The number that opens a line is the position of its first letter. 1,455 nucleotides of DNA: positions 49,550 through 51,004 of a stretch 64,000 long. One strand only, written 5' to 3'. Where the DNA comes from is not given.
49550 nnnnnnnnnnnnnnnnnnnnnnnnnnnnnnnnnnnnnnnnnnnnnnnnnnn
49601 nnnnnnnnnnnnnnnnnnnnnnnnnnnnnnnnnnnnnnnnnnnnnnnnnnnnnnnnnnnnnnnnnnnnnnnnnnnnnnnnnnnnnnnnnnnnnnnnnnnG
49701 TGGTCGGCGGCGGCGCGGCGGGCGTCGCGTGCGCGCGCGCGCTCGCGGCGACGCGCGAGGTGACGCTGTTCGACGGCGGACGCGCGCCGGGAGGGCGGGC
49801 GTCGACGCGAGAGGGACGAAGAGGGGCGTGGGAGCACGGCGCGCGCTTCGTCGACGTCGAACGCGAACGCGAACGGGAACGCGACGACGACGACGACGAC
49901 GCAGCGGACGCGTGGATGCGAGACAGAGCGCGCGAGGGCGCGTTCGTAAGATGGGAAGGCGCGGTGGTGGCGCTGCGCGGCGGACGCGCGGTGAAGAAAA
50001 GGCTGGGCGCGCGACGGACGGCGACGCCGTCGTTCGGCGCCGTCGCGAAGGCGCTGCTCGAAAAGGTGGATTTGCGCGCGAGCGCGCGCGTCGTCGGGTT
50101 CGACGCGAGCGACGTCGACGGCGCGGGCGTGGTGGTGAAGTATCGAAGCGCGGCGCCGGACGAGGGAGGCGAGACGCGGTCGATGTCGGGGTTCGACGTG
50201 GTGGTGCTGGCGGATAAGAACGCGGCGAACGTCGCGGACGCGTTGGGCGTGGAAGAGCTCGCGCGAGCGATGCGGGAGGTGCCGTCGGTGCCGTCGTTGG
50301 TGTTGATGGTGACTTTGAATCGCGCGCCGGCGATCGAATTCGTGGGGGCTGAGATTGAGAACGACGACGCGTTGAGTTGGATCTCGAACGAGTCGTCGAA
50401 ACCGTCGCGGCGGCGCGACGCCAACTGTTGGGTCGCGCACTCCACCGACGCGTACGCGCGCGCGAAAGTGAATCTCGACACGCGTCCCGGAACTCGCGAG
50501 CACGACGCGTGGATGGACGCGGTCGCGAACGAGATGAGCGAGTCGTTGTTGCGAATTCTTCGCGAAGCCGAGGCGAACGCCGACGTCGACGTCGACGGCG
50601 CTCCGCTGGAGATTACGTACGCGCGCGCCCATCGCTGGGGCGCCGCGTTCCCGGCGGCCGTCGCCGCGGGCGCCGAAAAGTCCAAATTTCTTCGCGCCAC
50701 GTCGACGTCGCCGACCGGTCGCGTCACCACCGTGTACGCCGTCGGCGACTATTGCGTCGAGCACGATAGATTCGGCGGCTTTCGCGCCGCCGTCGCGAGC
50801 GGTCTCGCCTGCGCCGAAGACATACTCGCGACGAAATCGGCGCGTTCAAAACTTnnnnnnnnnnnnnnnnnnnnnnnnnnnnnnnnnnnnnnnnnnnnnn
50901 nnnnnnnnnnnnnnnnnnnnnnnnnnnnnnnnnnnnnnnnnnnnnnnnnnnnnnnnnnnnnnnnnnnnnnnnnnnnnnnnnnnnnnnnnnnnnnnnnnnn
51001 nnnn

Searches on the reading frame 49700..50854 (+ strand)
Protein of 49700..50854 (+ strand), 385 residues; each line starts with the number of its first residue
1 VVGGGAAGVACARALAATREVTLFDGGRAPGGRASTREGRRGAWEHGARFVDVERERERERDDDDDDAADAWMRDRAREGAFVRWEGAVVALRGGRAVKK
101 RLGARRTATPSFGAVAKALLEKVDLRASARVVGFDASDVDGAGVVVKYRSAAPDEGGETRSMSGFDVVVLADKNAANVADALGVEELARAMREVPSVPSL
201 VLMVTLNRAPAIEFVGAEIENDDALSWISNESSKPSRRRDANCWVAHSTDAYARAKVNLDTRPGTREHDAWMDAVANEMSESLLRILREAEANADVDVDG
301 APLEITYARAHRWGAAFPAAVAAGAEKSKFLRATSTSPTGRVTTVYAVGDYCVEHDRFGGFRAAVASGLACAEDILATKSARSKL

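Call 41: list_cluster_members(proteins=[P0201, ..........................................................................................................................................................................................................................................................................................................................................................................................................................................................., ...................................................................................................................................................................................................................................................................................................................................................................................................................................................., window:49700-50854:+, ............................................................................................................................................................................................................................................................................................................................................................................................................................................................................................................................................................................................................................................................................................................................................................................, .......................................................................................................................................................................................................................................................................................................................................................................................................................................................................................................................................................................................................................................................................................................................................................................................])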
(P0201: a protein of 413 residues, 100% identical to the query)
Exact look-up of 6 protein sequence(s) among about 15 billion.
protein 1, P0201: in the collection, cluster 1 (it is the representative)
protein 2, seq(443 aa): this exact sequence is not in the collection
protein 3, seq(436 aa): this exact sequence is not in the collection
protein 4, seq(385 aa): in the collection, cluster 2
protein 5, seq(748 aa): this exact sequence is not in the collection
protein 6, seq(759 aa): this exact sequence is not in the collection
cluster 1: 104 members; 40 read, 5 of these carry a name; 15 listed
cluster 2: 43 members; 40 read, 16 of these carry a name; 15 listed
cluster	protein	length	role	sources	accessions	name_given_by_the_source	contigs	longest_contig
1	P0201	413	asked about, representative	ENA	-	-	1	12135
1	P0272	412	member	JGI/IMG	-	ankyrin repeat protein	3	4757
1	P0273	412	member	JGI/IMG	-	ankyrin repeat protein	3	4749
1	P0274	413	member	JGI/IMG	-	ankyrin repeat protein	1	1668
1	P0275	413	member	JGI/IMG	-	ankyrin repeat protein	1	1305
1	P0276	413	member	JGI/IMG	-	ankyrin repeat protein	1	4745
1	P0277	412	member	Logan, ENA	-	-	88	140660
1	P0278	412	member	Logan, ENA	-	-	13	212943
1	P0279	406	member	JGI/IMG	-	-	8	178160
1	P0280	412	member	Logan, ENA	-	-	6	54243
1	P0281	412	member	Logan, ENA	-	-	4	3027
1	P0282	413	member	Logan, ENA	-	-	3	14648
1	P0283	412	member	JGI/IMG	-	-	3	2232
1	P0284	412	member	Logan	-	-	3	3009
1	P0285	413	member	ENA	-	-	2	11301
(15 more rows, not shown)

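Call 43: find_encoding_contigs(protein=P0284, flank=3000, max_places=5)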
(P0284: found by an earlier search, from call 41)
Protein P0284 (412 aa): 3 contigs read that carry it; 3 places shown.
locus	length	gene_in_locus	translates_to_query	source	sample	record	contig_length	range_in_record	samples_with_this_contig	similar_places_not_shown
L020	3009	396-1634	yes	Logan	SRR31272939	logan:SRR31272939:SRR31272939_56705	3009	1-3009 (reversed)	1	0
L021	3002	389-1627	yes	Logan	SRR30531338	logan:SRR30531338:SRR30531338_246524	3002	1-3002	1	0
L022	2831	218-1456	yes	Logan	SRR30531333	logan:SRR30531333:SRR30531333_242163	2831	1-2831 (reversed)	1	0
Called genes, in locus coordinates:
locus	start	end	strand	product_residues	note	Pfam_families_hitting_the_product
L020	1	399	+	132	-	?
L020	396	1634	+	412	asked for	PF12796:Ank_2, PF00023:Ank, PF12796:Ank_2, PF13637:Ank_4, PF13857:Ank_5, PF24521:Ank_KRIT1, PF13637:Ank_4, PF12796:Ank_2, +8 more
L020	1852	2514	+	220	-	PF12906:RINGv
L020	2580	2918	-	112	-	PF05347:Complex1_LYR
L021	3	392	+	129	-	?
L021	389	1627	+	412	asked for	PF12796:Ank_2, PF00023:Ank, PF12796:Ank_2, PF13637:Ank_4, PF13857:Ank_5, PF24521:Ank_KRIT1, PF13637:Ank_4, PF12796:Ank_2, +8 more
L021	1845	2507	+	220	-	PF12906:RINGv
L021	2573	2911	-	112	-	PF05347:Complex1_LYR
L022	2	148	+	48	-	?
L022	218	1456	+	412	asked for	PF12796:Ank_2, PF00023:Ank, PF12796:Ank_2, PF13637:Ank_4, PF13857:Ank_5, PF24521:Ank_KRIT1, PF13637:Ank_4, PF12796:Ank_2, +8 more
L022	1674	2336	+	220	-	PF12906:RINGv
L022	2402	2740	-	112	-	PF05347:Complex1_LYR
